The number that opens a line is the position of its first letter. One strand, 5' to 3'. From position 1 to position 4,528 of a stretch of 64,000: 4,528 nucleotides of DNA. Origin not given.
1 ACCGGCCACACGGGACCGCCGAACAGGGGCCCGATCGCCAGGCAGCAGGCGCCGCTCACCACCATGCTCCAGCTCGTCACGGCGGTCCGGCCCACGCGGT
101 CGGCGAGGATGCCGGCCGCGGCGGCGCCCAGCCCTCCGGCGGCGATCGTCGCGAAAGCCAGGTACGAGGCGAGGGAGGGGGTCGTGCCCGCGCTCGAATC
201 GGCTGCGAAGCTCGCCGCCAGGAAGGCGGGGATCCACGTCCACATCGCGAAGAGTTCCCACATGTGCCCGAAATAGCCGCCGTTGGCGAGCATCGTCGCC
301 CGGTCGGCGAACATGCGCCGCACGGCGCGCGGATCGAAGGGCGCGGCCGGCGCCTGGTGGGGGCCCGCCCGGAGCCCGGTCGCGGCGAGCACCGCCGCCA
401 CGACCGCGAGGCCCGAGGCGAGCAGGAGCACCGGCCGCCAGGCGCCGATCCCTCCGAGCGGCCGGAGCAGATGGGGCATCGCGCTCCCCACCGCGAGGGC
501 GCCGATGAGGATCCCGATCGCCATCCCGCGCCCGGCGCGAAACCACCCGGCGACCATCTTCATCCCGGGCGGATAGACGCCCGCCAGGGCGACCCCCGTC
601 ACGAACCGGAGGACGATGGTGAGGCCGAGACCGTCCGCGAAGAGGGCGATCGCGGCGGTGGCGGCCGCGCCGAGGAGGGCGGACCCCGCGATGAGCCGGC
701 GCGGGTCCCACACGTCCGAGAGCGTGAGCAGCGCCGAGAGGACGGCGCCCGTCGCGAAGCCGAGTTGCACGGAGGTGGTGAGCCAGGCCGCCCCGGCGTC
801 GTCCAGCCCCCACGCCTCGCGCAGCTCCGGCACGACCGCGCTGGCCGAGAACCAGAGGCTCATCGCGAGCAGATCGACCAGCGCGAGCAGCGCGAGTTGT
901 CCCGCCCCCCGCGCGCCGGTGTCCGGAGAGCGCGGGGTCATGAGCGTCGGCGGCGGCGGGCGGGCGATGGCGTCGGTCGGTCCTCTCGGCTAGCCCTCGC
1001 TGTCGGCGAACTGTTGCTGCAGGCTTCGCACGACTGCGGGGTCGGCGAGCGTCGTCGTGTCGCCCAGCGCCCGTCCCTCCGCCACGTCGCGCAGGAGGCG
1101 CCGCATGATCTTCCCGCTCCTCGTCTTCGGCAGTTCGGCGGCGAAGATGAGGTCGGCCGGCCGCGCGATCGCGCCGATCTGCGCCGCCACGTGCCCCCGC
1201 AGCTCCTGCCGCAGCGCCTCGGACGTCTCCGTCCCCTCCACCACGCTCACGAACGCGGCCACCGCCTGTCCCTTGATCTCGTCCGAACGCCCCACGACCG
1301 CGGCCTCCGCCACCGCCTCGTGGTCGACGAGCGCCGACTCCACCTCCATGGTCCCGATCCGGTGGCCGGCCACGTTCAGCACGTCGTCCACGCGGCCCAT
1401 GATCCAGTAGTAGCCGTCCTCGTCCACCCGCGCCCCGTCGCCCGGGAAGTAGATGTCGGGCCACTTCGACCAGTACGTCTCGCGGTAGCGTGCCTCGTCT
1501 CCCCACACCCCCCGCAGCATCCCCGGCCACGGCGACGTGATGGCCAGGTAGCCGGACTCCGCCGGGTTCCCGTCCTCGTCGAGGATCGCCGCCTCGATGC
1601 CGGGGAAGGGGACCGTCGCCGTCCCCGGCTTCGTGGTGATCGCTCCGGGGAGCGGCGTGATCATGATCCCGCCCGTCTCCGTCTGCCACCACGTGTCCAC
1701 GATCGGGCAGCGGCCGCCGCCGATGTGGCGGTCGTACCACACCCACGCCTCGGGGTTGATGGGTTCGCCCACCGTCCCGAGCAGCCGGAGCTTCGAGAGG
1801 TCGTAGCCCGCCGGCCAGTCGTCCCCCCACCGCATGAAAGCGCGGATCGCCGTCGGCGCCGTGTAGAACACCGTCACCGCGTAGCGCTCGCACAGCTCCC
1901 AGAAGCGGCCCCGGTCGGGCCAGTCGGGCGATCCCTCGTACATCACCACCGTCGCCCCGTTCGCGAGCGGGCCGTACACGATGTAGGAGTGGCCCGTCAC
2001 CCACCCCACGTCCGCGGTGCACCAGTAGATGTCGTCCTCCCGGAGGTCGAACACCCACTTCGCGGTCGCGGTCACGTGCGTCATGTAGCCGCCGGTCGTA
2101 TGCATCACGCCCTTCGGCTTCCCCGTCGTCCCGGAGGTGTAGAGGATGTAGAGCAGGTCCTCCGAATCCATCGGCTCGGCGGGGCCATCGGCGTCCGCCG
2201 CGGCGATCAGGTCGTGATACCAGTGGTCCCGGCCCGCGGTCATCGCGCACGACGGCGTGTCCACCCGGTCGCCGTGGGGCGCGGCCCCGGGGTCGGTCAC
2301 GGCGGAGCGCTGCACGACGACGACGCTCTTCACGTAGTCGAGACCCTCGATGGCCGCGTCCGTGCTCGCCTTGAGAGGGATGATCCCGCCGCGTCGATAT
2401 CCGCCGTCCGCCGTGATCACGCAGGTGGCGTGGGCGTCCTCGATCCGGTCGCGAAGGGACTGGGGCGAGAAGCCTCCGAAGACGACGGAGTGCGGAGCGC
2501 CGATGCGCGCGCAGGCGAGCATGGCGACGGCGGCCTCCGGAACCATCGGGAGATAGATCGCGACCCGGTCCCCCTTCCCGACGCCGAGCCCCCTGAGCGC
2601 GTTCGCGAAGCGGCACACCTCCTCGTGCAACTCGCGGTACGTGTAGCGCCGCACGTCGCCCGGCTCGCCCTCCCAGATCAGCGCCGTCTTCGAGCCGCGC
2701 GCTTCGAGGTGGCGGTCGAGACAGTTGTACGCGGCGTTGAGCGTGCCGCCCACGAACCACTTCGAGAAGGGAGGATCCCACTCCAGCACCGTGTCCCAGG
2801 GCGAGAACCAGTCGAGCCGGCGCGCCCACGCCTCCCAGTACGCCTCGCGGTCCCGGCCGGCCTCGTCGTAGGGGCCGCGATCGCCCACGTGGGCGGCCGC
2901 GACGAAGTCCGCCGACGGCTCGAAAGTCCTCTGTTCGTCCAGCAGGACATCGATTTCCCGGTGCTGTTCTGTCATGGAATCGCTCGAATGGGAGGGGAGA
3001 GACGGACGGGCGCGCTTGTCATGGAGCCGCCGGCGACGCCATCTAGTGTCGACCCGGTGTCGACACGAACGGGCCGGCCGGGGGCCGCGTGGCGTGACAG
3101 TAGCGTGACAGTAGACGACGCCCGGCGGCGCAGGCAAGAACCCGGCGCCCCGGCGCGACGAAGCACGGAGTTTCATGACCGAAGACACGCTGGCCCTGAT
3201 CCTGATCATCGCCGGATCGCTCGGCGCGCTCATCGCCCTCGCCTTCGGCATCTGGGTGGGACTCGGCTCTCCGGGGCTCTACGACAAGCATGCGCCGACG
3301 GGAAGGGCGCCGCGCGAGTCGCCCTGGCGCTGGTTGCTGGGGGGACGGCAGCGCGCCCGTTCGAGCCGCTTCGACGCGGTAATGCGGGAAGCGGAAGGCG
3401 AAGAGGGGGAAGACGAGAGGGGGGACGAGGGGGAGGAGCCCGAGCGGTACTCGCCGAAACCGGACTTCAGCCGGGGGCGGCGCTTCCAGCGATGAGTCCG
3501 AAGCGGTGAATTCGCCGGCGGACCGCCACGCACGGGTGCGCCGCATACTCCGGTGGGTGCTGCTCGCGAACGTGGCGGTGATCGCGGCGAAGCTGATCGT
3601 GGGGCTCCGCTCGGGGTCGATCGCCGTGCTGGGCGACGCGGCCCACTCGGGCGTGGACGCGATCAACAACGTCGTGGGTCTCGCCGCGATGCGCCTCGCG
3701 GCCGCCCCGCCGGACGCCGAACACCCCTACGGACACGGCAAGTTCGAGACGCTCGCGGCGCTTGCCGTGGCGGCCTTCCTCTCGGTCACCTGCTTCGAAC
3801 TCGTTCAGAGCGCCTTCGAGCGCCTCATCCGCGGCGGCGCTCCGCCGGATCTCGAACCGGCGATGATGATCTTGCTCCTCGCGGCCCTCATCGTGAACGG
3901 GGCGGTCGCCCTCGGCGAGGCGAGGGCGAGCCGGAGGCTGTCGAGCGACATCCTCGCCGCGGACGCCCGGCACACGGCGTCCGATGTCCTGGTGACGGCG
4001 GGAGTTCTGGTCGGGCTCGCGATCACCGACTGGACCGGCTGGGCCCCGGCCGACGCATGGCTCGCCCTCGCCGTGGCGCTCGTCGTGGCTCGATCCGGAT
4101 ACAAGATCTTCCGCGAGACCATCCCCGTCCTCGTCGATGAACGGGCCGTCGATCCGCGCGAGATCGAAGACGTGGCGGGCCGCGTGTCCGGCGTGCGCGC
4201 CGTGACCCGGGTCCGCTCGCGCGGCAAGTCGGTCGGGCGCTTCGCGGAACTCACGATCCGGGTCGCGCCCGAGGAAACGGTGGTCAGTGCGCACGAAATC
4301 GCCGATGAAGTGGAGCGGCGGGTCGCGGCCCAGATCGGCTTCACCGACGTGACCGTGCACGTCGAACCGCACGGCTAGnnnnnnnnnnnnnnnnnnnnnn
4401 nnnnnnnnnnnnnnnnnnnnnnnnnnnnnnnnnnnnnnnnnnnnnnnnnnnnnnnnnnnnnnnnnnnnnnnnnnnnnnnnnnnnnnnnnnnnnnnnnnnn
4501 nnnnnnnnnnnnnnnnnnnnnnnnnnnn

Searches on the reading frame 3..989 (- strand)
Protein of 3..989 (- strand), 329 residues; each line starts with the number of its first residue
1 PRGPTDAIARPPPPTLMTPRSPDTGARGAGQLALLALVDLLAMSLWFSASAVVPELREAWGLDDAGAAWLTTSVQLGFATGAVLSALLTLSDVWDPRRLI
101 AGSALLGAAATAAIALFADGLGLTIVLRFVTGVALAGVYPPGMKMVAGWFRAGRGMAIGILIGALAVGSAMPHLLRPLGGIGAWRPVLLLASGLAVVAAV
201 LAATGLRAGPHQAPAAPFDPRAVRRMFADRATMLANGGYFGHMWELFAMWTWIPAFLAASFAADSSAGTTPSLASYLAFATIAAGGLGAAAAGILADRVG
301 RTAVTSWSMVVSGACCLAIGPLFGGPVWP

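Call 24: search_protein_families(library=pfam, proteins=[window:3-989:-], max_evalue=0.0001)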
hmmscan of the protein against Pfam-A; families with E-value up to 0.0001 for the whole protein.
window:3-989:- (329 aa): 1 family
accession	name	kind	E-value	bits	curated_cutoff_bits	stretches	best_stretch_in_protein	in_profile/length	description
PF07690.21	MFS_1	-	4.4e-22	78.9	33.4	1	39-324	5-290/347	Major Facilitator Superfamily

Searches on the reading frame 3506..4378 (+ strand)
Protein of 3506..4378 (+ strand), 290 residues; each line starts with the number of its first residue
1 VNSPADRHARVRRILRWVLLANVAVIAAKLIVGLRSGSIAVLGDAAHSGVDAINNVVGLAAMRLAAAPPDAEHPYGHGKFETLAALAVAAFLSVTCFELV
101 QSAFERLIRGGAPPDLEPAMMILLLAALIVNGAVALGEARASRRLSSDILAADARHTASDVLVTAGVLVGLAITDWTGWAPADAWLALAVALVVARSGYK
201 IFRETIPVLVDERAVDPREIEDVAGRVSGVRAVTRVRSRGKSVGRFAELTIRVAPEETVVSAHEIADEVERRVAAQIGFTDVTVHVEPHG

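Call 24: search_protein_families(library=pfam, proteins=[window:3506-4378:+], max_evalue=0.0001)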
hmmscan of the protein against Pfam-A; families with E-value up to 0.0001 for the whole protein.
window:3506-4378:+ (290 aa): 2 families
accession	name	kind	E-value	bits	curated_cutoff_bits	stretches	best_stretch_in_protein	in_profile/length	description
PF01545.26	Cation_efflux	-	9.4e-44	150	26.6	1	18-210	4-198/198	Cation efflux family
PF16916.11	ZT_dimer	-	6.3e-16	58.6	26.7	1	218-289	7-78/78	Dimerisation domain of Zinc Transporter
